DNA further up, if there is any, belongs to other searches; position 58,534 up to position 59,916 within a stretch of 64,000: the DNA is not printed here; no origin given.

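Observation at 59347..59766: ABC-transporter ATPase carrying a complete DtxR/MntR-like metal-sensor module at its C-terminus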

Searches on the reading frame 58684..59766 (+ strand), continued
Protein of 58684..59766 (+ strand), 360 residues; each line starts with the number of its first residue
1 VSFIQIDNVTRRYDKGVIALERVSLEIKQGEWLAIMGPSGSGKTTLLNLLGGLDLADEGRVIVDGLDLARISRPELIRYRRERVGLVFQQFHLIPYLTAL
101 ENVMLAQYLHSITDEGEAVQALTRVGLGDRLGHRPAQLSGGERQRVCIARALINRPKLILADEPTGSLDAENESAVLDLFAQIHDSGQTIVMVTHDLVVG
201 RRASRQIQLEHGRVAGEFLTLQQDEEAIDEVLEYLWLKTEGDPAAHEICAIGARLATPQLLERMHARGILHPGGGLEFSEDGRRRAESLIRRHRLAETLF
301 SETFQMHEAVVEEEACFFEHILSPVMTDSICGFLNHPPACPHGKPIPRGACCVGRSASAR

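Call 40: fold_search(model_id=the predicted structure, library=pdb)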
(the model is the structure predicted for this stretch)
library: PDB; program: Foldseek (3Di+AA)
matches with E <= 10: 1813; with E <= 0.001: 1318
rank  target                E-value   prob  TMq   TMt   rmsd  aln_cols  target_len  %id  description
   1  5lj7_B                2.1e-24  1.00  0.56  0.35  23.7       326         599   31  Structure of Aggregatibacter actinomycetemcomitans MacB bound to ATP (P21) (released 2017-11-15)
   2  3tif_B                5.0e-24  1.00  0.56  0.84   2.4       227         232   43  Dimeric structure of a post-hydrolysis state of the ATP-binding cassette MJ0796 bound to ADP and Pi (released 2012-03-21)
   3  5lj9_A                6.1e-24  1.00  0.59  0.91   1.7       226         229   42  Structure of the E. coli MacB ABC domain (C2221) (released 2017-11-15)
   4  5lj9_B                6.5e-24  1.00  0.59  0.92   1.6       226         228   42  Structure of the E. coli MacB ABC domain (C2221) (released 2017-11-15)
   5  2pcj_A                1.1e-23  1.00  0.58  0.92   1.7       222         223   41  Crystal structure of ABC transporter (aq_297) From Aquifex Aeolicus VF5 (released 2007-10-02)
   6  5lil_A                1.1e-23  1.00  0.56  0.34  23.2       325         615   30  Structure of Aggregatibacter actinomycetemcomitans MacB bound to ATPyS (P21) (released 2017-11-15)
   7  5lj6                  1.4e-23  1.00  0.57  0.35  23.4       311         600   30  Structure of Aggregatibacter actinomycetemcomitans MacB bound to ATPyS (P6522) (released 2017-11-15)
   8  5lil_B                3.6e-23  1.00  0.56  0.34  23.4       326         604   31  Structure of Aggregatibacter actinomycetemcomitans MacB bound to ATPyS (P21) (released 2017-11-15)
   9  3tif_A                3.8e-23  1.00  0.55  0.84   2.6       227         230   43  Dimeric structure of a post-hydrolysis state of the ATP-binding cassette MJ0796 bound to ADP and Pi (released 2012-03-21)
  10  1l2t_A                5.2e-23  1.00  0.56  0.85   2.3       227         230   43  Dimeric Structure of MJ0796, a Bacterial ABC Transporter Cassette (released 2002-07-24)
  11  5lj7_A                5.2e-23  1.00  0.56  0.35  23.3       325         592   30  Structure of Aggregatibacter actinomycetemcomitans MacB bound to ATP (P21) (released 2017-11-15)
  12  5gko_A                6.1e-23  1.00  0.59  0.33  23.6       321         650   29  Crystal structure of tripartite-type ABC transporter, MacB from Acinetobacter baumannii (released 2017-11-15)
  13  6z4w                  6.8e-23  1.00  0.58  0.90   1.7       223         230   37  FtsE structure from Streptococcus pneumoniae in complex with ADP (space group P 1) (released 2020-09-02)
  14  6z63_A                9.8e-23  1.00  0.57  0.88   2.0       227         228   36  FtsE structure from Streptococus pneumoniae in complex with ADP at 1.57 A resolution (spacegroup P 21) (released 2020-09-02)
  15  5xu1_A                1.1e-22  1.00  0.57  0.91   1.8       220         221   40  Structure of a non-canonical ABC transporter from Streptococcus pneumoniae R6 (released 2018-01-24)
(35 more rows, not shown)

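Call 54: search_protein_families(library=pfam, proteins=[P0244, P0245], max_evalue=10)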
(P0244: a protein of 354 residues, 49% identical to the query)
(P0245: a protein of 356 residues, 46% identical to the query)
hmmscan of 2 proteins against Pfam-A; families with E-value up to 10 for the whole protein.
P0244 (354 aa): 20 families
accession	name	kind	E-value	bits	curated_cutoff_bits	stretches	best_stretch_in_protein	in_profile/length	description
PF00005.33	ABC_tran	-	6.6e-34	117.9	25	1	18-163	1-136/137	ABC transporter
PF02742.21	Fe_dep_repr_C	-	5.8e-22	77.9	27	1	283-347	6-70/70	Iron dependent repressor, metal binding and dimerisation domain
PF13304.12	AAA_21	-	4.9e-09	37.1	27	2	133-197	235-302/304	AAA domain, putative AbiEii toxin, Type IV TA system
PF13191.12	AAA_16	-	8.7e-06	26.8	32.6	1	23-190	17-136/167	AAA ATPase domain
PF02463.25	SMC_N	-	5e-05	23.3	40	1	135-204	136-208/220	RecF/RecN/SMC N terminal domain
PF13555.12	AAA_29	-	0.00093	19.3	27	1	19-45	13-39/61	P-loop containing region of AAA domain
PF03193.22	RsgA_GTPase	-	0.0044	17.3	30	1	26-50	104-128/174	RsgA GTPase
PF13671.12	AAA_33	-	0.011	16.4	27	1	33-46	4-17/143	AAA domain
PF20703.3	nSTAND1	-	0.015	15.4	27.1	1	19-50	24-53/379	Novel STAND NTPase 1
PF13238.12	AAA_18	-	0.029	15.3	29.4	1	31-49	1-19/128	AAA domain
PF05729.18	NACHT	-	0.033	14.4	26.7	1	30-49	2-21/167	NACHT domain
PF25199.1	nSTAND_NTPase5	-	0.046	14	34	1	26-46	39-59/145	Novel STAND NTPase 5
PF13604.12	AAA_30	-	0.053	13.7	27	1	29-51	19-41/191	AAA domain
PF00350.29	Dynamin_N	-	0.094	13.2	27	1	31-54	1-25/168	Dynamin family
PF13401.12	AAA_22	-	0.1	13.3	27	1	31-51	8-28/130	AAA domain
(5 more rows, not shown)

P0245 (356 aa): 17 families
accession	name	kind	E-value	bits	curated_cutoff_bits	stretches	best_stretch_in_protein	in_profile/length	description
PF00005.33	ABC_tran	-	3.1e-34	118.9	25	1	17-162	1-136/137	ABC transporter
PF02742.21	Fe_dep_repr_C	-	4.7e-22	78.2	27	1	276-344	1-69/70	Iron dependent repressor, metal binding and dimerisation domain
PF13238.12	AAA_18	-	0.00016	22.5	29.4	1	30-81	1-44/128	AAA domain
PF13304.12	AAA_21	-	0.00019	22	27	2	133-196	236-302/304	AAA domain, putative AbiEii toxin, Type IV TA system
PF13476.12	AAA_23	-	0.004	18.3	27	1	8-47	4-39/201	AAA domain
PF13555.12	AAA_29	-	0.0082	16.3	27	1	27-44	23-39/61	P-loop containing region of AAA domain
PF13191.12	AAA_16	-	0.0096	16.9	32.6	1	28-80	25-85/167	AAA ATPase domain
PF02463.25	SMC_N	-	0.014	15.3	40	1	30-183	27-189/220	RecF/RecN/SMC N terminal domain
PF01637.24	ATPase_2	-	0.037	14.3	33.2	1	16-45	7-38/225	ATPase domain predominantly from Archaea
PF03193.22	RsgA_GTPase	-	0.04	14.2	30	1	25-47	104-126/174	RsgA GTPase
PF00931.28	NB-ARC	-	0.047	13.4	23.5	1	26-45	17-36/248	NB-ARC domain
PF13401.12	AAA_22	-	0.078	13.7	27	1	30-47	8-25/130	AAA domain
PF23349.2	BBS7_hp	-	0.084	13.5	27.8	1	273-330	56-113/114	BBS7 hairpin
PF03205.20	MobB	-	0.15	12.4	26.6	1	30-48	2-21/133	Molybdopterin guanine dinucleotide synthesis protein B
PF25199.1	nSTAND_NTPase5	-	0.15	12.3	34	1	28-45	42-59/145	Novel STAND NTPase 5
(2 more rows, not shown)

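Call 55: find_encoding_contigs(protein=P0245, flank=8000, max_places=2)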
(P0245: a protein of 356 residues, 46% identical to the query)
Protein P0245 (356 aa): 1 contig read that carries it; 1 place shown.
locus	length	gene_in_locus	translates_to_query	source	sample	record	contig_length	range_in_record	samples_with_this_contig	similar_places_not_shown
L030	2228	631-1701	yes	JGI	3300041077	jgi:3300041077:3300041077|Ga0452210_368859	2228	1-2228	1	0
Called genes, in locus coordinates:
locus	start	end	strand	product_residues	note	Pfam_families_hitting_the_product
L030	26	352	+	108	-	PF02687:FtsX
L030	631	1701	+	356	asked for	PF00005:ABC_tran, PF02742:Fe_dep_repr_C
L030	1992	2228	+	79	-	?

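Call 56: find_encoding_contigs(protein=P0244, flank=8000, max_places=2)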
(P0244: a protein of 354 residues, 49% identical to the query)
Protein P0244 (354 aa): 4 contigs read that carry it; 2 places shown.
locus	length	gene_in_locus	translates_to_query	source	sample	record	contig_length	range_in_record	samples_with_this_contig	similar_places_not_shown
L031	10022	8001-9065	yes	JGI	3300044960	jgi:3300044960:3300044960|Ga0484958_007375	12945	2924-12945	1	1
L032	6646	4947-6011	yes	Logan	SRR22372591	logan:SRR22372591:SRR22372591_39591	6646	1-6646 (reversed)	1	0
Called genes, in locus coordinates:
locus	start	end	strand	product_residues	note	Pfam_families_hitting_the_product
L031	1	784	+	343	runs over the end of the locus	-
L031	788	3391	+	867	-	PF00246:Peptidase_M14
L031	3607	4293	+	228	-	PF01325:Fe_dep_repress, PF01047:MarR (weak), PF12802:MarR_2 (faint), PF02742:Fe_dep_repr_C, PF04023:FeoA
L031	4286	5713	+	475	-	PF03239:FTR1, PF10080:FtrD-like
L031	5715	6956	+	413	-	PF12704:MacB_PCD, PF02687:FtsX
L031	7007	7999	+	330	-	PF02687:FtsX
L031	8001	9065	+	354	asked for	PF00005:ABC_tran, PF13191:AAA_16 (weak), PF13304:AAA_21 (weak), PF02742:Fe_dep_repr_C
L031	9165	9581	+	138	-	-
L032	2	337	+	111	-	?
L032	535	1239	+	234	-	PF01325:Fe_dep_repress, PF01047:MarR (weak), PF12802:MarR_2 (faint), PF02742:Fe_dep_repr_C, PF04023:FeoA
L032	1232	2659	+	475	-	PF03239:FTR1, PF10080:FtrD-like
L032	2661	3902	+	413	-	PF12704:MacB_PCD, PF02687:FtsX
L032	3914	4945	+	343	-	PF02687:FtsX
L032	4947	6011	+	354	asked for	PF00005:ABC_tran, PF13191:AAA_16 (weak), PF13304:AAA_21 (weak), PF02742:Fe_dep_repr_C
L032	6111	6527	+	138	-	-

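Call 57: find_encoding_contigs(protein=P0259, flank=8000, max_places=1)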
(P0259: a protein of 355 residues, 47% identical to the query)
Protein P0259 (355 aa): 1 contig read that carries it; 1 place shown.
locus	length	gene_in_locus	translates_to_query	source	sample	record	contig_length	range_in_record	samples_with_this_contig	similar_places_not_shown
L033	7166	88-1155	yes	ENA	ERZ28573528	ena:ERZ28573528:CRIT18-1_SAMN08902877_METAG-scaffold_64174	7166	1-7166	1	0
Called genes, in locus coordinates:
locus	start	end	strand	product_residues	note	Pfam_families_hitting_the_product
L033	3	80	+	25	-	?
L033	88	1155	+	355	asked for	PF00005:ABC_tran, PF02742:Fe_dep_repr_C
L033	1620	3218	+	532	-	PF07969:Amidohydro_3, PF01979:Amidohydro_1 (weak)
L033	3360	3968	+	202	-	PF07638:Sigma70_ECF, PF04542:Sigma70_r2, PF08281:Sigma70_r4_2, PF04545:Sigma70_r4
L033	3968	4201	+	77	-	PF13490:zf-HC2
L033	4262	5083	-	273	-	PF02673:BacA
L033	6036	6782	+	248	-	PF03023:MurJ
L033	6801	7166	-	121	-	?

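Call 58: find_encoding_contigs(protein=P0345, flank=8000, max_places=1)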
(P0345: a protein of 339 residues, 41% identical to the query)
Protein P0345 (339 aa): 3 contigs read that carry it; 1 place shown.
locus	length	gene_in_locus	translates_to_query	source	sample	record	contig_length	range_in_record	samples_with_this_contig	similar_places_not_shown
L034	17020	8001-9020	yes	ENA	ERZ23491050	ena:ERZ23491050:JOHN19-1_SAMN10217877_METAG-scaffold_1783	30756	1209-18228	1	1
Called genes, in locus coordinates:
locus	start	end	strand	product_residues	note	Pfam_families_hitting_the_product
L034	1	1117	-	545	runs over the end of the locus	PF00118:Cpn60_TCP1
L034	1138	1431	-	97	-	PF00166:Cpn10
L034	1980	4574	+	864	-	PF26550:Tricorn_2nd (weak), PF26549:Tricorn_N (weak), PF20434:BD-FAE (faint), PF00326:Peptidase_S9, PF01738:DLH (weak), PF03781:FGE-sulfatase (weak)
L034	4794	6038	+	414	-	PF03239:FTR1, PF10080:FtrD-like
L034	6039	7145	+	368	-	-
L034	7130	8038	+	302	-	-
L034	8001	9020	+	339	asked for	PF00005:ABC_tran, PF02463:SMC_N (weak), PF13304:AAA_21 (faint)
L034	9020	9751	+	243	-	PF01209:Ubie_methyltran, PF13489:Methyltransf_23, PF13847:Methyltransf_31, PF08241:Methyltransf_11, PF08242:Methyltransf_12, PF13649:Methyltransf_25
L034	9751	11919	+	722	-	PF05378:Hydant_A_N, PF01968:Hydantoinase_A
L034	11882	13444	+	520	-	PF02538:Hydantoinase_B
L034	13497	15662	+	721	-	PF19313:DUF5916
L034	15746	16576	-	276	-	PF01972:SDH_protease, PF00574:CLP_protease (weak), PF25145:NfeD1b_N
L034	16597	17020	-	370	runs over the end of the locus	PF17820:PDZ_6 (faint), PF00089:Trypsin, PF13365:Trypsin_2, PF13180:PDZ_2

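Call 59: find_encoding_contigs(protein=P0241, flank=8000, max_places=1)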
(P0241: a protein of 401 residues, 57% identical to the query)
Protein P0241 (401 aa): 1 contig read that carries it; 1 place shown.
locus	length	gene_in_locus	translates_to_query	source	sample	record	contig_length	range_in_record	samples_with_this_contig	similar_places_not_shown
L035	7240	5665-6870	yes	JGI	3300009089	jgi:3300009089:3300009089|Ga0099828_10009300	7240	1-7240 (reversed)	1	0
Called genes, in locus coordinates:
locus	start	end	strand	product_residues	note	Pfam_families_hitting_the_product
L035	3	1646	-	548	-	?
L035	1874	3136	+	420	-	PF03239:FTR1, PF10080:FtrD-like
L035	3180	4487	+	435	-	PF12704:MacB_PCD, PF02687:FtsX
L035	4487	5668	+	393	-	PF02687:FtsX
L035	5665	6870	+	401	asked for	PF00005:ABC_tran, PF02742:Fe_dep_repr_C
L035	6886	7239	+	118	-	?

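Call 66: find_encoding_contigs(protein=P0266, flank=7000, max_places=2)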
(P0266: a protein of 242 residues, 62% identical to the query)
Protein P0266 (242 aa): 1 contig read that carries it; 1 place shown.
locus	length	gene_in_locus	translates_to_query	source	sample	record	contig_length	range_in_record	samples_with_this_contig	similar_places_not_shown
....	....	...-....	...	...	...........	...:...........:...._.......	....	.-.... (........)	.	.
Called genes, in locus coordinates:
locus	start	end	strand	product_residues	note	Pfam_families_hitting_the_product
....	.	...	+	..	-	?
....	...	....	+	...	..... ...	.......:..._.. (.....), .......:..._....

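Call 67: find_encoding_contigs(protein=P0262, flank=7000, max_places=2)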
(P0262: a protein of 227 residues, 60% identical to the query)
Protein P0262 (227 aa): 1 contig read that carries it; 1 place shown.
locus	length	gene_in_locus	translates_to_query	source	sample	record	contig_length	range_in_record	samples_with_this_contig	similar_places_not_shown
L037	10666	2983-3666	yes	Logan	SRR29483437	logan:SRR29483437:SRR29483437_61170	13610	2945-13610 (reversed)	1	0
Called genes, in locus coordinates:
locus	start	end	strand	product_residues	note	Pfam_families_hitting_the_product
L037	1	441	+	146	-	?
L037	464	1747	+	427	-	PF12704:MacB_PCD, PF02687:FtsX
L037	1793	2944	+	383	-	PF12704:MacB_PCD, PF02687:FtsX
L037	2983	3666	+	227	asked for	PF00005:ABC_tran, PF13304:AAA_21 (faint)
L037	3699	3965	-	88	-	PF05768:Glrx-like, PF00462:Glutaredoxin (weak)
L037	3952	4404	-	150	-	-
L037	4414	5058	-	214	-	PF22175:Ogg-HhH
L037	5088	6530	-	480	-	PF20695:UbiD_N, PF01977:UbiD, PF20696:UbiD_C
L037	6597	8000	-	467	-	PF12717:Cnd1 (faint), PF00514:Arm (faint), PF02985:HEAT (faint), PF13513:HEAT_EZ (faint), PF13646:HEAT_2, PF03130:HEAT_PBS (faint), PF13646:HEAT_2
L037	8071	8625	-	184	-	-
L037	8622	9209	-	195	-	-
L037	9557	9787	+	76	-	-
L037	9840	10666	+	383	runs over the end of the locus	PF00437:T2SSE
